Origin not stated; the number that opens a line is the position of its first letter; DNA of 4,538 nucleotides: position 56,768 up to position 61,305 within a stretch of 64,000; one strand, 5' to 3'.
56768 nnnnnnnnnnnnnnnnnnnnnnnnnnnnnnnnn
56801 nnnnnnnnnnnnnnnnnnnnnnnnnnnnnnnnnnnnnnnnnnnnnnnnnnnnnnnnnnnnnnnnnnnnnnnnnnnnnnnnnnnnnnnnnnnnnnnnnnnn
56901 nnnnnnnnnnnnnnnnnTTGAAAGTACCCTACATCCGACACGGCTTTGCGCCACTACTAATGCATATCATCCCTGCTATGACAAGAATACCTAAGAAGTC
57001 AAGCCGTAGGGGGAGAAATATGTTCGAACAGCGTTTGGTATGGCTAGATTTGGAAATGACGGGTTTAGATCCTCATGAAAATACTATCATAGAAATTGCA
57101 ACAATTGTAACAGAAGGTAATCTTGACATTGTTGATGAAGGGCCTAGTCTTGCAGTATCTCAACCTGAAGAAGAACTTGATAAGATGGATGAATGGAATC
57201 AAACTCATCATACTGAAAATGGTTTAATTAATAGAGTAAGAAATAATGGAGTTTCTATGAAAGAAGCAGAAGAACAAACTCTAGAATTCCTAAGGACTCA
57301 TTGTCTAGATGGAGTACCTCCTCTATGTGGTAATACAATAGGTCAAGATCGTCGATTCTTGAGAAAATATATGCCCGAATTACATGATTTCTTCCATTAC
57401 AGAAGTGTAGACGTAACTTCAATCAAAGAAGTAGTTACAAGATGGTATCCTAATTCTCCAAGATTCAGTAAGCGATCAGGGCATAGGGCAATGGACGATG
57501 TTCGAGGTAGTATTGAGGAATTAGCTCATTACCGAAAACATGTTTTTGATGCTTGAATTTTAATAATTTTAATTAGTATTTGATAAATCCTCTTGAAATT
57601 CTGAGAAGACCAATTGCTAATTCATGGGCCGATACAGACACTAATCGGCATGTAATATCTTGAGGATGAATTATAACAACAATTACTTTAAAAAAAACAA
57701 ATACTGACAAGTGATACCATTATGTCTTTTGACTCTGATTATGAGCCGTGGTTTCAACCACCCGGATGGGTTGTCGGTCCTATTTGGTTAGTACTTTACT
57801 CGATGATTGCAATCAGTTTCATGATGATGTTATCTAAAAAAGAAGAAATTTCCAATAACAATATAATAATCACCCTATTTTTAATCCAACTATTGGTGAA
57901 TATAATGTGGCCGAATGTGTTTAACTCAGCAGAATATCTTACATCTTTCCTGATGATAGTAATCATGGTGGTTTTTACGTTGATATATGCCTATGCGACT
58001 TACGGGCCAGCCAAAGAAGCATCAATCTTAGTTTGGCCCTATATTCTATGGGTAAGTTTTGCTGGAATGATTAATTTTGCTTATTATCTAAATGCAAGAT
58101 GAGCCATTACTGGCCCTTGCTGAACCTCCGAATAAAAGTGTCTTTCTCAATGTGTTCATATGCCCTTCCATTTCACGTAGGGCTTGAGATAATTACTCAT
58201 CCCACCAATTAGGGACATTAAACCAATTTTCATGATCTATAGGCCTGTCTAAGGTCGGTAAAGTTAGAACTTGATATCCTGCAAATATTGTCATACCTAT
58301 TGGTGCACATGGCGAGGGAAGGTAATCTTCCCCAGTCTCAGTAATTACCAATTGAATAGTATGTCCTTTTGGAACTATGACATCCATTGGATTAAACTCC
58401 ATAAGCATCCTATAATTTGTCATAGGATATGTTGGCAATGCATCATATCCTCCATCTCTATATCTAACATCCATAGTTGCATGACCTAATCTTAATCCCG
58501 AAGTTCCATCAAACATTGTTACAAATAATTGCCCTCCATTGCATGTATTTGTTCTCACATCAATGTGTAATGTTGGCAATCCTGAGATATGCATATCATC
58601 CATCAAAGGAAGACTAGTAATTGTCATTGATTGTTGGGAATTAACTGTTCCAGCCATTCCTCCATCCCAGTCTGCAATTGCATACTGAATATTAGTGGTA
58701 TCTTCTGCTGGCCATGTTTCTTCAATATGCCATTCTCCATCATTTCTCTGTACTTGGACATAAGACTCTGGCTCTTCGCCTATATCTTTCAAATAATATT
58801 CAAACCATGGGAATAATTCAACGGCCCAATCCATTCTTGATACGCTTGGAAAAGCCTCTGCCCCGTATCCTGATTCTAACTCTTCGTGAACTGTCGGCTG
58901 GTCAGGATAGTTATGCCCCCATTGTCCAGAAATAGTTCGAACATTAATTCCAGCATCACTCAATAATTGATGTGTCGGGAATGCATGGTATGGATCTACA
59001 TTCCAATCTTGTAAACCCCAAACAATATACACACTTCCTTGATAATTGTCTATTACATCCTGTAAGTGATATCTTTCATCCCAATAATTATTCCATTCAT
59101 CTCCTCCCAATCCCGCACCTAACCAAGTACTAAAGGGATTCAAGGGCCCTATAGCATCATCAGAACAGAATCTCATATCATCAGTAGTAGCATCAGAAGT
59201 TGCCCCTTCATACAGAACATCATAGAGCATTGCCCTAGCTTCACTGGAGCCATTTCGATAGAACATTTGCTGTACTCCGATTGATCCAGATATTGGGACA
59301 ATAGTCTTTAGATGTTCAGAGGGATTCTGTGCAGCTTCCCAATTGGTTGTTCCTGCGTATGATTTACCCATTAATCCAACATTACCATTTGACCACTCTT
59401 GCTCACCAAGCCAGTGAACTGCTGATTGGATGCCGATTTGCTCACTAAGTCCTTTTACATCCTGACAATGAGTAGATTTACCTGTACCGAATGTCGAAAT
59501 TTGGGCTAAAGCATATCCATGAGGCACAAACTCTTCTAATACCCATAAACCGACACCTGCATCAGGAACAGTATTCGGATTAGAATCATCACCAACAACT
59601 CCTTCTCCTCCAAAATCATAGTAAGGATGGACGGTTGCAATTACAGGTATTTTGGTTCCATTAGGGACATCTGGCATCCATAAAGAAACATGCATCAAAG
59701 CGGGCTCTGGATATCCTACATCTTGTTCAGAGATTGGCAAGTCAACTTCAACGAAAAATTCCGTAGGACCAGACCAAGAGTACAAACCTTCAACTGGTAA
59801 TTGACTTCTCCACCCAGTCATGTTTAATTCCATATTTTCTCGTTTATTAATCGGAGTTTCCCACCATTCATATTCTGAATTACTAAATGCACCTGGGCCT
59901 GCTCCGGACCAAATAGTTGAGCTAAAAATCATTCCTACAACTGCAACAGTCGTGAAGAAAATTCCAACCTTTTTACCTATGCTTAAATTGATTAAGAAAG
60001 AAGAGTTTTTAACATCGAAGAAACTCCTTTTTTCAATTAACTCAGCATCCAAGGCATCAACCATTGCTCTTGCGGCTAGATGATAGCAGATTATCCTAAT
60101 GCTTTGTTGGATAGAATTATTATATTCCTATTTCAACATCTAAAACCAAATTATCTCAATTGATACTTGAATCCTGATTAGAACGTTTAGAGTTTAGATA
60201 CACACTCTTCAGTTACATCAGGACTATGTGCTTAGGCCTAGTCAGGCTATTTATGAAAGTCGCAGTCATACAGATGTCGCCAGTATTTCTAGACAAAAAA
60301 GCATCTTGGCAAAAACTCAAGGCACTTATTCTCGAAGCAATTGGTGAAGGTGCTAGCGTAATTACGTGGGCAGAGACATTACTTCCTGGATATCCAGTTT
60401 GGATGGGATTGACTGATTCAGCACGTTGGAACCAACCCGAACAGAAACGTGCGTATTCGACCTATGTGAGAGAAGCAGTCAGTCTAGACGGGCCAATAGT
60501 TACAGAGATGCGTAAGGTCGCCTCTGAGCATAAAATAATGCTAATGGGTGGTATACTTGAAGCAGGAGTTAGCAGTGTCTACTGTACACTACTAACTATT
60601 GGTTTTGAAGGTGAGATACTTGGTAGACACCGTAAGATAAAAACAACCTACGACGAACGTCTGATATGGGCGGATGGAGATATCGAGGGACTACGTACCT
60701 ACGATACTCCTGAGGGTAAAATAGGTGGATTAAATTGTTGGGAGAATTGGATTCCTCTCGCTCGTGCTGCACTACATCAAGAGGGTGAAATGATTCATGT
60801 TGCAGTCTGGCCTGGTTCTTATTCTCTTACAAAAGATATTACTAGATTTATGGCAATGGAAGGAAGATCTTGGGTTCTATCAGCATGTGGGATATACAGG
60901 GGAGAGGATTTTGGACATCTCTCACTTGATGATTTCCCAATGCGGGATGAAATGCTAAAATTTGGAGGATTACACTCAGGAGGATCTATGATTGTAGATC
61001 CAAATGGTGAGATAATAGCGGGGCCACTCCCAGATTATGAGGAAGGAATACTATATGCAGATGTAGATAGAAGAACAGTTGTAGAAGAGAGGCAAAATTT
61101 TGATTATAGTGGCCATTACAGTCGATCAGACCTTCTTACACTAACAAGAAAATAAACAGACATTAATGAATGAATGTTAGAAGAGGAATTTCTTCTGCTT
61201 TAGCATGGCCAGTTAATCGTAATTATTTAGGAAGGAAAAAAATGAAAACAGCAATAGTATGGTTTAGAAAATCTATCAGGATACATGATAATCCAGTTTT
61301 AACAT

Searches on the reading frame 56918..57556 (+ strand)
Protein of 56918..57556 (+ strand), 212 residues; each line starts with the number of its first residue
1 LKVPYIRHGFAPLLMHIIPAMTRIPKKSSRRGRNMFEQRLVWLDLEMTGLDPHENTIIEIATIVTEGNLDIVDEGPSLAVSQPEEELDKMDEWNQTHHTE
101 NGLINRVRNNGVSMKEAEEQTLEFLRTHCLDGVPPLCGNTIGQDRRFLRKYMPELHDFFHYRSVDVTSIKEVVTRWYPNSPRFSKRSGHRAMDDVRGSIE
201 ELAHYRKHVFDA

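Call 45: search_protein_families(library=pfam, proteins=[window:56918-57556:+], max_evalue=0.001)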
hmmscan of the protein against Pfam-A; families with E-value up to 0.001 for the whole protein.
window:56918-57556:+ (212 aa): 1 family
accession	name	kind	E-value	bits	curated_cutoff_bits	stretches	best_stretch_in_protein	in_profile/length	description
PF00929.31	RNase_T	-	7.7e-28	98.5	24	1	41-201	1-163/164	Exonuclease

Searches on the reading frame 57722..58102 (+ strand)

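Call 45: search_protein_families(library=pfam, proteins=[window:57722-58102:+], max_evalue=0.001)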
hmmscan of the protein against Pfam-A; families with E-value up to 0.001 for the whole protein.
window:57722-58102:+ (126 aa): 1 family
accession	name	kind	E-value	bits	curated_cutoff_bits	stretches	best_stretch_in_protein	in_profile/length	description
PF03073.20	TspO_MBR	-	1.4e-24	87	24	1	8-122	29-144/145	TspO/MBR family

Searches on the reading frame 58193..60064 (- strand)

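Call 45: search_protein_families(library=pfam, proteins=[window:58193-60064:-], max_evalue=0.001)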
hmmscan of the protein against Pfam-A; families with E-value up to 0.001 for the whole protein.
window:58193-60064:- (623 aa): 2 families
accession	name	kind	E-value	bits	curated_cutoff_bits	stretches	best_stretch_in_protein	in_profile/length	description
PF02129.25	Peptidase_S15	-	4.9e-36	125.2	23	1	123-386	4-262/262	X-Pro dipeptidyl-peptidase (S15 family)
PF08530.16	PepX_C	-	6.7e-12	46.2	22.5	1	474-575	74-177/217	X-Pro dipeptidyl-peptidase C-terminal non-catalytic domain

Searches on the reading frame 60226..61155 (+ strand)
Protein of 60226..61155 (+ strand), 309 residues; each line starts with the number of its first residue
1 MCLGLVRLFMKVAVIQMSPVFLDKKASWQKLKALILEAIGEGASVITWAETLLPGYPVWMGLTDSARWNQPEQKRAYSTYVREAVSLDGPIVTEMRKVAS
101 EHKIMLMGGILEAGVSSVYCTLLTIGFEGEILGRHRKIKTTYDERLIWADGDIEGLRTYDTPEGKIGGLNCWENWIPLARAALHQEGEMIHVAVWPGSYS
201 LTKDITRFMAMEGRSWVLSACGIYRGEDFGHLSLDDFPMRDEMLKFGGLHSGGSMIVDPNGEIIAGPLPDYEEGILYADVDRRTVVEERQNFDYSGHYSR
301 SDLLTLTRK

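Call 45: search_protein_families(library=pfam, proteins=[window:60226-61155:+], max_evalue=0.001)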
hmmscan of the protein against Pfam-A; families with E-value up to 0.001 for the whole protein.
window:60226-61155:+ (309 aa): 1 family
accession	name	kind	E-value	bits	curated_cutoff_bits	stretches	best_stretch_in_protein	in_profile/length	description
PF00795.27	CN_hydrolase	-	9.5e-42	143.5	23.2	1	11-287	1-253/256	Carbon-nitrogen hydrolase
